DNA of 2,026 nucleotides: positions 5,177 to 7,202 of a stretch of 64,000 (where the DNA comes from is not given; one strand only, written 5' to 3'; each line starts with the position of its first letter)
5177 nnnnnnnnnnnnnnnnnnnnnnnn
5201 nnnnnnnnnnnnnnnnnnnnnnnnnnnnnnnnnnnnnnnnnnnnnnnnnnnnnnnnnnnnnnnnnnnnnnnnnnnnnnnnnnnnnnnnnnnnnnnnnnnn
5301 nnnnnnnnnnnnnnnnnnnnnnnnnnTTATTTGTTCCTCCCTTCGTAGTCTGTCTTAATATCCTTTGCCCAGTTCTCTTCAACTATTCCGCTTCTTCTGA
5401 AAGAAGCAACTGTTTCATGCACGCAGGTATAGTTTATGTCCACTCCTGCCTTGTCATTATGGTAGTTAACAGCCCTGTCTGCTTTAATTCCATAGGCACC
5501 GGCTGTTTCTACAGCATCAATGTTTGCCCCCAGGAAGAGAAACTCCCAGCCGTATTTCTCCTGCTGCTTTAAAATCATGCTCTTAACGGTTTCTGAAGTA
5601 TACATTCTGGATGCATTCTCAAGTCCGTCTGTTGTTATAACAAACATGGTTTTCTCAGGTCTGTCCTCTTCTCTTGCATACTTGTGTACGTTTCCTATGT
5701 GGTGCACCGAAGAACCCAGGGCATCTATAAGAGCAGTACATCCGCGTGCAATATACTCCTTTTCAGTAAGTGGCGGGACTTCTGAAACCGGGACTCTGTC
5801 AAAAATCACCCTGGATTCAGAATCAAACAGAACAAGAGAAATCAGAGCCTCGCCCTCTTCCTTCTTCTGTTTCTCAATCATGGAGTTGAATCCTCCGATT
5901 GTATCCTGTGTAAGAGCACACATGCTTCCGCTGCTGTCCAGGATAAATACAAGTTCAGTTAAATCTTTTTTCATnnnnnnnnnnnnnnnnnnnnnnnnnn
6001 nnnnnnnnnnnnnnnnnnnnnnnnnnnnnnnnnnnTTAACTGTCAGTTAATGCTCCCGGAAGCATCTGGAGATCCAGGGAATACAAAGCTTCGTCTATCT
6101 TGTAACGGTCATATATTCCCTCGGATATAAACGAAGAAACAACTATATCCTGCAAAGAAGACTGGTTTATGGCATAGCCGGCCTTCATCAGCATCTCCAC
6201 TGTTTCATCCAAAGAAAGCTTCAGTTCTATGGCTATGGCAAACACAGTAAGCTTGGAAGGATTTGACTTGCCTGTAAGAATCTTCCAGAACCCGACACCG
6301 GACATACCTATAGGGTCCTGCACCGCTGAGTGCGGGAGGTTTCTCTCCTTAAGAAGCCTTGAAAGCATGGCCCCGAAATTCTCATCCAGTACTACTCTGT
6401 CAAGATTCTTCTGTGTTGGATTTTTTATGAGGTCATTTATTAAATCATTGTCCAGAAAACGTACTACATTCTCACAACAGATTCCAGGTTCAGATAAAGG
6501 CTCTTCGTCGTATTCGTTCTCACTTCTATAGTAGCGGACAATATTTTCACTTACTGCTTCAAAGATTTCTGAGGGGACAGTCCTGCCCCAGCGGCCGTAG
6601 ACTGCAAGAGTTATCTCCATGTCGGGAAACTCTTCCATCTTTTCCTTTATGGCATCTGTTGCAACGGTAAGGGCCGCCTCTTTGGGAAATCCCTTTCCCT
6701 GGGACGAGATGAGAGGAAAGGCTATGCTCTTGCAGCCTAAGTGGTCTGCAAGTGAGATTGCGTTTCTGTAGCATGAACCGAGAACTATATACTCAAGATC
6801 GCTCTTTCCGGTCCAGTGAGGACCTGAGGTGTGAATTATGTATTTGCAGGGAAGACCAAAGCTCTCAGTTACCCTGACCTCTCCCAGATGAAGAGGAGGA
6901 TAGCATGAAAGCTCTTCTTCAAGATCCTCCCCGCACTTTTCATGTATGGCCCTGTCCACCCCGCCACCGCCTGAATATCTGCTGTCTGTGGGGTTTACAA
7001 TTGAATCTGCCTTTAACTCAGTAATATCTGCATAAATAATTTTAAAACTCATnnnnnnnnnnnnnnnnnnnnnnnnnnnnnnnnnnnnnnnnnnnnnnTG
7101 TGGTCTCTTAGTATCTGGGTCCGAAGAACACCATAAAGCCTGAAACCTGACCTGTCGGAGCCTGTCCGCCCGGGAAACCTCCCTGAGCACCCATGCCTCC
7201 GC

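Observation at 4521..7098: Insulated three-gene cassette: macro-HTH regulator, small cytoplasmic vWA protein and ADP-ribosylglycohydrolase, with no ADP-ribosyltransferase in sight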

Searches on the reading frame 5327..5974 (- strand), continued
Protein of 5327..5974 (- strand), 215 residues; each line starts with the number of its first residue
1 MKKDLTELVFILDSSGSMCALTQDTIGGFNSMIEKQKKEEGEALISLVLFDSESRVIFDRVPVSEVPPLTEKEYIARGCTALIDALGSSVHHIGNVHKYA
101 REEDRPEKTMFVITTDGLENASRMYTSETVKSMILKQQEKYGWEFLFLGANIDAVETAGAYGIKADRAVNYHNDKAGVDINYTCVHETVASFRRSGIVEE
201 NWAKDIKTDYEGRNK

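Call 92: search_protein_families(library=phrogs, proteins=[window:5327-5974:-], max_evalue=0.00001)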
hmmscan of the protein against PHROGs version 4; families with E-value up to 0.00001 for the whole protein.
window:5327-5974:- (215 aa): 1 family
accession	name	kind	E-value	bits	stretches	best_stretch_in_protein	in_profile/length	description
phrog_7371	-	unknown function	4.3e-59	200.6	1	2-203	3-192/204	-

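Call 94: search_solved_structures(query=L015:3417-4946:+, max_evalue=1)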
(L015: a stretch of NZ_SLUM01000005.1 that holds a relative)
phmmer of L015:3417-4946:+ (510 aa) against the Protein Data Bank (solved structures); distinct sequences matched with E-value up to 1: 0.

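Call 95: search_solved_structures(query=L093:4466-4921:+, max_evalue=1)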
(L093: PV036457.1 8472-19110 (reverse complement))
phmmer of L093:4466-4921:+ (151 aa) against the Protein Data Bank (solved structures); distinct sequences matched with E-value up to 1: 21.
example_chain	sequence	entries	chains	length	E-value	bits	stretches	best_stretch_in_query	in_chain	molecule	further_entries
1xmj_A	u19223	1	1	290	0.0041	20.4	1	17-90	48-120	Cystic fibrosis transmembrane conductance regulator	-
2bbt_A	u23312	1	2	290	0.0042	20.3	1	16-90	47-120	Cystic fibrosis transmembrane conductance regulator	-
2bbo_A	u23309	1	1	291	0.0045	20.2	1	17-90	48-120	Cystic fibrosis transmembrane conductance regulator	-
1xmi_A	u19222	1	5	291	0.0046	20.2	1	17-91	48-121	Cystic fibrosis transmembrane conductance regulator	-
2bbs_A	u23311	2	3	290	0.0049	20.1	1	17-90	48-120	Cystic fibrosis transmembrane conductance regulator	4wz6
6wbs_A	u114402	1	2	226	0.0055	20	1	19-93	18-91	Cystic fibrosis transmembrane conductance regulator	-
2pzf_A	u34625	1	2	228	0.017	18.4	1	19-90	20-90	Cystic fibrosis transmembrane conductance regulator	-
2pze_A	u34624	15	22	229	0.019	18.2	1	19-90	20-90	Cystic fibrosis transmembrane conductance regulator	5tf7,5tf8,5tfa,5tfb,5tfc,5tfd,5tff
2pzg_A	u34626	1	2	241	0.021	18.1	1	19-90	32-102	Cystic fibrosis transmembrane conductance regulator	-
6gjq_A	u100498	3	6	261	0.024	17.9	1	16-90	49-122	Cystic fibrosis transmembrane conductance regulator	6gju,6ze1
9y1q_A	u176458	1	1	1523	0.055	16.7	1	17-89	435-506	Cystic fibrosis transmembrane conductance regulator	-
8eig_A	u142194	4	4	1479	0.066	16.5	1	17-90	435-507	Cystic fibrosis transmembrane conductance regulator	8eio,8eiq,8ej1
7sv7_A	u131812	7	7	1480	0.072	16.3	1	17-89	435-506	Cystic fibrosis transmembrane conductance regulator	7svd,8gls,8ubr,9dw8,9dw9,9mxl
7svr_A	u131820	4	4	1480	0.072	16.3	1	17-89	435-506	Cystic fibrosis transmembrane conductance regulator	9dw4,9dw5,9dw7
6msm_A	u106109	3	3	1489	0.073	16.3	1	17-89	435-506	Cystic fibrosis transmembrane conductance regulator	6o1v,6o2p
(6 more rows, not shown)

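Call 97: find_related_loci(query=L098:3959-4606:+, collection=viral_contigs, flank=5000)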
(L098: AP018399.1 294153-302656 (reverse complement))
Query L098:3959-4606:+ (216 aa) in viral_contigs; peptide patterns used: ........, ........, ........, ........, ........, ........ (x = any residue, [..] = any of these).
22 stretches matched a pattern; 18 encode a relative of the query (tblastn E <= 1e-3); 17 distinct loci.
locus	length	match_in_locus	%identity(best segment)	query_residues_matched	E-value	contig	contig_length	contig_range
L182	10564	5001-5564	46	15-198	3e-49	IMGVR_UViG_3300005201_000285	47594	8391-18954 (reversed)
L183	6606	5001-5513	45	15-181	5e-45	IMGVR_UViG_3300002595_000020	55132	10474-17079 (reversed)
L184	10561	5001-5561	42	15-197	1e-44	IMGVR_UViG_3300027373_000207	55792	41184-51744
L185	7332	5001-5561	43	15-197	1e-44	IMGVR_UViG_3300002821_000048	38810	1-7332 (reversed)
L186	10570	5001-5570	45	8-197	2e-44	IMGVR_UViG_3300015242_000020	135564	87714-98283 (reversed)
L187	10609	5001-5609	40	15-211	1e-43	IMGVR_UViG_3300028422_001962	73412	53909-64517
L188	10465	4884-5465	40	8-197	2e-42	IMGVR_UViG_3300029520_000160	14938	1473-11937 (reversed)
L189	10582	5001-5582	40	8-197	2e-42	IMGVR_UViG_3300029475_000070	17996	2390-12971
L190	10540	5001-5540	42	15-190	7e-42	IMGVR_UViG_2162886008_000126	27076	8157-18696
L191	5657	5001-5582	40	8-197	6e-42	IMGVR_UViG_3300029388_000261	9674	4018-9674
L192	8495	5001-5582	39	8-197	3e-41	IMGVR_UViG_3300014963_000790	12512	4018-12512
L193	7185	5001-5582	39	8-197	3e-41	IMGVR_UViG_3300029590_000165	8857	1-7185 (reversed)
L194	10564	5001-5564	42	14-197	3e-41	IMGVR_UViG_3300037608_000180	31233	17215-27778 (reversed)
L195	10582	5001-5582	39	8-197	4e-41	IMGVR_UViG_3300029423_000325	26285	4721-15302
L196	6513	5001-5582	39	8-197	4e-41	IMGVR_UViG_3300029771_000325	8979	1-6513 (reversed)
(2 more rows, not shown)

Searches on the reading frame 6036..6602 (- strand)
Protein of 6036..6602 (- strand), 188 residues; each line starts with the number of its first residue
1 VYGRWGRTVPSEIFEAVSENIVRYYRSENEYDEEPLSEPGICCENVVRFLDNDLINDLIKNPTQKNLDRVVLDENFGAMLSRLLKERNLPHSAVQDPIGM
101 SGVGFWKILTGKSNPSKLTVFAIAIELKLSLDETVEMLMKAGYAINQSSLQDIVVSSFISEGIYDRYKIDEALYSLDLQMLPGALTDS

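Call 6: search_protein_families(library=pfam, proteins=[window:6036-6500:-], max_evalue=10)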
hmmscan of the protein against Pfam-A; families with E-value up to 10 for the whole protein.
window:6036-6500:- (154 aa): 6 families
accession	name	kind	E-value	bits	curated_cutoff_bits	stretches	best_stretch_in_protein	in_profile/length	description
PF04760.21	IF2_N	-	0.0057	16.8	25.3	1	81-115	1-36/53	Translation initiation factor IF-2, N-terminal region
PF01381.28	HTH_3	-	0.02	15.3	23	1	73-99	28-54/55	Helix-turn-helix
PF21246.3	Usp38-like_N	-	0.048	13.1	27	1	3-59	184-237/337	Ubiquitin carboxyl-terminal hydrolase 38-like, N-terminal domain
PF01352.32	KRAB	-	0.11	12.6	20.4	1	27-47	20-40/42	KRAB box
PF19679.4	DUF6181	-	0.17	12.3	25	1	77-129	18-72/134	Family of unknown function (DUF6181)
PF13560.12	HTH_31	-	0.21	12.3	27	1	42-86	2-47/64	Helix-turn-helix domain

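Call 22: find_homologous_proteins(query=window:6036-6602:-, max_evalue=0.001)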
Query window:6036-6602:- (188 aa): 3 proteins with E <= 0.001 among 393 candidates.
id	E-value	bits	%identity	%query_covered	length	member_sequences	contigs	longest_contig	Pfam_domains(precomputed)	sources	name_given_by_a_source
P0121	1.6e-48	183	62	72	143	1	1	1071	-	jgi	jgi:O-acetyl-ADP-ribose deacetylase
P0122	2.1e-48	183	65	71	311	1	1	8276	PF01661.28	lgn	-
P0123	2.2e-44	170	45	99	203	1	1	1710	-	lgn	-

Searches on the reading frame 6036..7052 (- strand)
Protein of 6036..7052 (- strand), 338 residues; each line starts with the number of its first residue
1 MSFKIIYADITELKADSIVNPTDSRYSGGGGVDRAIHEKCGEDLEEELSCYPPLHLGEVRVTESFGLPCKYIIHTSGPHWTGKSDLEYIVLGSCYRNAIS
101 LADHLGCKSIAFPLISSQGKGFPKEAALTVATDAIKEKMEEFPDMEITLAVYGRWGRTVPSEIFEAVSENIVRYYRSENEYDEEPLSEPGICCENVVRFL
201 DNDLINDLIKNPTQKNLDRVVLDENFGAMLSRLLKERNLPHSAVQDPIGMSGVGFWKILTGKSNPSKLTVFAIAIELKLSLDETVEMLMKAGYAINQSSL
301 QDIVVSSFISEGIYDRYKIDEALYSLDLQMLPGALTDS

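Call 3: search_protein_families(library=pfam, proteins=[window:6036-7052:-], max_evalue=0.01)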
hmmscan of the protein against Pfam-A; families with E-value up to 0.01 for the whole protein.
window:6036-7052:- (338 aa): 1 family
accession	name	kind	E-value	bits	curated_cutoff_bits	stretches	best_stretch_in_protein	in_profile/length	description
PF01661.27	Macro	-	5.6e-32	110.6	22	1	19-131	1-118/118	Macro domain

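Call 4: search_protein_families(library=ncbifam, proteins=[window:6036-7052:-], max_evalue=0.01)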
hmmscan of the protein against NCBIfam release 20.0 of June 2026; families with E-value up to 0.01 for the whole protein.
window:6036-7052:- (338 aa): 13 families
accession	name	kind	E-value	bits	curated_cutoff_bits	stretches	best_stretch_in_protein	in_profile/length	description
NF001664.0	PRK00431.1-6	equivalog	3.4e-35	121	200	1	3-140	4-146/173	O-acetyl-ADP-ribose deacetylase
NF001663.0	PRK00431.1-4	equivalog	2.8e-30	105.6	285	1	2-151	8-162/180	ADP-ribose-binding protein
NF001661.0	PRK00431.1-2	equivalog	1.5e-25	90.1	291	1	2-134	2-140/179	O-acetyl-ADP-ribose deacetylase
NF001660.0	PRK00431.1-1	equivalog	1.4e-23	83.3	271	1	4-141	6-147/177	O-acetyl-ADP-ribose deacetylase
NF001667.0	PRK00431.2-3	equivalog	1.8e-23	83.1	252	1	2-165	9-174/182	ADP-ribose-binding protein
NF003163.0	PRK04143.1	equivalog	2e-20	73.3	272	1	8-147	90-243/265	protein-ADP-ribose hydrolase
NF001665.0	PRK00431.2-1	equivalog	6.6e-19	68.1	315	1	2-138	9-146/177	ADP-ribose-binding protein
NF001668.0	PRK00431.2-4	equivalog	7.7e-19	67.9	278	1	6-156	54-204/220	ADP-ribose-binding protein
NF009880.0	PRK13341.1-1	equivalog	1.6e-18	66.4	891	1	4-146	430-576/599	AAA family ATPase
NF001662.0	PRK00431.1-3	equivalog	1.1e-14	54.7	215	1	2-164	4-181/185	[protein ADP-ribosylglutamate] hydrolase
NF001666.0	PRK00431.2-2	equivalog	4.4e-14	52.7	246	1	1-136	1-135/164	ADP-ribose-binding protein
NF041951.1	phage_RstR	subfamily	0.0039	17.5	80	1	226-287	3-64/108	RstR family transcriptional repressor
NF010465.0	PRK13890.1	equivalog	0.005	16.9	96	1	230-286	10-66/121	conjugal transfer protein TrbA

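Call 5: search_protein_families(library=padloc, proteins=[window:6036-7052:-], max_evalue=0.01)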
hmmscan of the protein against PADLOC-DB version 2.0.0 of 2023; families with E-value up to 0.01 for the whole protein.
window:6036-7052:- (338 aa): 0 families

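Call 30: find_homologous_proteins(query=A2, max_evalue=1e-10)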
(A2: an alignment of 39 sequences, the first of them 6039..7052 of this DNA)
Query A2 (39 sequences) (338 aa, profile of the alignment): 7982 proteins with E <= 1e-10 among 8000 candidates; the best 120 are listed.
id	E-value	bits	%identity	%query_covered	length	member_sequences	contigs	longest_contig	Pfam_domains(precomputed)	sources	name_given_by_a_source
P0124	8.6e-187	638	35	95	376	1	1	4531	PF01661.28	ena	-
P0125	4.5e-185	633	-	-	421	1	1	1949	PF01661.28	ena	-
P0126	2.1e-171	588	35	98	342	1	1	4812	PF01661.28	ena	-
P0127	8.0e-171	586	36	99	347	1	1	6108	PF01661.28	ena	-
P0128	1.4e-170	585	36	99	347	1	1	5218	PF01661.28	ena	-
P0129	2.5e-170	584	36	99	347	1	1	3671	PF01661.28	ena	-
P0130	4.5e-170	583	36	99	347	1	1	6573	PF01661.28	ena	-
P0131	5.3e-169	580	35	98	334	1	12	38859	PF01661.28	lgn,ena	-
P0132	5.5e-169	580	34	98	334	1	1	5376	PF01661.28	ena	-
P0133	6.3e-169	580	35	98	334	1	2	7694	PF01661.28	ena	-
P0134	6.8e-169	580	35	98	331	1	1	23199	PF01661.28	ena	-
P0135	7.9e-169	579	34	98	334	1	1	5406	PF01661.28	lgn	-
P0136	8.4e-169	579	35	98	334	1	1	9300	PF01661.28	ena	-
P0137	8.9e-169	579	34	98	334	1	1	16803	PF01661.28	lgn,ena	-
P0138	9.9e-169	579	34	98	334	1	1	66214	PF01661.28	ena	-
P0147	3.2e-168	577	35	98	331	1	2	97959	PF01661.28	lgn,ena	-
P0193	4.5e-166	570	34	99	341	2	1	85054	PF01661.28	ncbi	-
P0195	4.8e-166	570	35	99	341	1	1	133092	PF01661.28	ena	-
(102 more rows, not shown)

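Call 45: predict_structure(alignment_id=A3)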
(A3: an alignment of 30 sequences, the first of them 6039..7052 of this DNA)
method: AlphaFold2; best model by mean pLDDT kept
length: 338 residues; sequences in the alignment: 30
mean_pLDDT: 76.8   pTM: 0.53
mean pLDDT of the five models: 76.8, 75.7, 75.3, 74.9, 74.7
residues with pLDDT >= 90: 143; 70-90: 95; 50-70: 42; < 50: 58
segments of 3 or more residues with pLDDT < 50: 154-164, 171-201, 219-222, 329-338
pLDDT, mean of each block of 10 residues (from residue 1): 80 95 75 89 91 90 93 90 83 96 97 73 78 89 92 48 49 41 29 35 59 55 78 95 89 92 91 94 94 84 86 82 58 33
secondary structure, 60 per line:
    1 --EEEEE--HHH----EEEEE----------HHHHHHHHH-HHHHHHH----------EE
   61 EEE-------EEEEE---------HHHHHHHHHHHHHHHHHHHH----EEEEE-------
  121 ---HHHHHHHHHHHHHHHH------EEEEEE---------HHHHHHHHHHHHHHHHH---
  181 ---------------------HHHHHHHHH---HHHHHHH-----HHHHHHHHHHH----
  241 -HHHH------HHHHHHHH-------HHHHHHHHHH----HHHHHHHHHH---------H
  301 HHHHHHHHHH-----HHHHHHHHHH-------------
elements in order: E3-7 E17-21 H32-40 H42-48 E59-63 E71-75 H85-104 E109-113 H124-139 E146-151 H161-177 H202-210 H214-220 H226-236 H242-245 H252-259 H267-276 H281-290 H300-310 H316-325

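Call 53: find_encoding_contigs(protein=P0195, flank=7000, max_places=1)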
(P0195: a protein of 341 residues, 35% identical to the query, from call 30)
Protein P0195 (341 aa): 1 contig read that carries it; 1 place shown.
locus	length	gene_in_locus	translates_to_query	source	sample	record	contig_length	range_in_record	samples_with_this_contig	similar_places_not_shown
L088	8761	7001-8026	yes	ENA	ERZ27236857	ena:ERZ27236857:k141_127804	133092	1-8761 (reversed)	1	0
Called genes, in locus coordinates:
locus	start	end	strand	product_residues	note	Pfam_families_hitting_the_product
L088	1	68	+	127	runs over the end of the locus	PF14198:TnpV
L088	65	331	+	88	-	PF20648:DUF6809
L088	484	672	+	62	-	PF12728:HTH_17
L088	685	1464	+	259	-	-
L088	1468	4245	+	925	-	PF20464:MmeI_N, PF20465:MmeI_hel, PF02384:N6_Mtase (faint), PF20473:MmeI_Mtase, PF07669:Eco57I, PF20466:MmeI_TRD, PF20467:MmeI_C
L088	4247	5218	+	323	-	PF11185:DUF2971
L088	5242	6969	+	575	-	-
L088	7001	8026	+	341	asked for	PF01661:Macro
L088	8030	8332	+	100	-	-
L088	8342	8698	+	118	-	PF00462:Glutaredoxin (weak), PF03960:ArsC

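Call 54: find_encoding_contigs(protein=P0147, flank=7000, max_places=1)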
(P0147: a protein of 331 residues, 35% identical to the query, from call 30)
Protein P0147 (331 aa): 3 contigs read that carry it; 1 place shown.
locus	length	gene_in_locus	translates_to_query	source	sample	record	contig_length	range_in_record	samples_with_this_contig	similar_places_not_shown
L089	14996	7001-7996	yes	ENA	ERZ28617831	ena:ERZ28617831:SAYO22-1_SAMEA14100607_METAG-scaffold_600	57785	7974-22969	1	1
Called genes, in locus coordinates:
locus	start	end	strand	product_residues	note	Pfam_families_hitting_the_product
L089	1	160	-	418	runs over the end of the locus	PF00654:Voltage_CLC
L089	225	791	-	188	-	PF11193:DUF2812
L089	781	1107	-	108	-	PF03551:PadR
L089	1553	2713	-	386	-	PF13102:Phage_int_SAM_5 (weak), PF14659:Phage_int_SAM_3, PF00589:Phage_integrase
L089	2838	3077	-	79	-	PF12728:HTH_17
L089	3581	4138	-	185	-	-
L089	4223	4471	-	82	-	-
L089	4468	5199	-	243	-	PF06114:Peptidase_M78 (weak)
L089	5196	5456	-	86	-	-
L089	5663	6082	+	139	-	PF12844:HTH_19, PF13560:HTH_31, PF01381:HTH_3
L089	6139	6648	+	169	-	PF06114:Peptidase_M78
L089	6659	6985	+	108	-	PF19517:DUF6050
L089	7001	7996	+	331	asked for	PF01661:Macro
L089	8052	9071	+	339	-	-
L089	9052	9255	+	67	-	-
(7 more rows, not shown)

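Call 55: find_encoding_contigs(protein=P0193, flank=7000, max_places=1)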
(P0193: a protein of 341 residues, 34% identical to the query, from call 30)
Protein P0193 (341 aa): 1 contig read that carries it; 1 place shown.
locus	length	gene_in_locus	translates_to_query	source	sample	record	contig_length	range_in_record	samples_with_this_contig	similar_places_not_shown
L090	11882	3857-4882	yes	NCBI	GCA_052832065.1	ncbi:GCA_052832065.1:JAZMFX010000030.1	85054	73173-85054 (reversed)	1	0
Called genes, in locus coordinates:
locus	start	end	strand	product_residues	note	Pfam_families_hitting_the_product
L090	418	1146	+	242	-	PF00753:Lactamase_B (weak)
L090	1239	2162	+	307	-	PF14088:DUF4268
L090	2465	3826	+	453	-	PF13173:AAA_14, PF13635:DUF4143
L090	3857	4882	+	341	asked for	PF01661:Macro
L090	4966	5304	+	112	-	-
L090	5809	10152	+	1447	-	PF01471:PG_binding_1, PF09374:PG_binding_3 (faint), PF01108:Tissue_fac (faint), PF00041:fn3 (weak), PF25833:Fn3_SaeA_3rd (faint), PF23467:WWE_5 (faint), PF00041:fn3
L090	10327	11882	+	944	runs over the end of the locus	PF13306:LRR_5, PF25833:Fn3_SaeA_3rd (faint), PF00041:fn3 (weak)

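Call 92: search_protein_families(library=phrogs, proteins=[window:6039-7052:-], max_evalue=0.00001)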
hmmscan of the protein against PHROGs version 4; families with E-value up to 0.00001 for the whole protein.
window:6039-7052:- (338 aa): 0 families
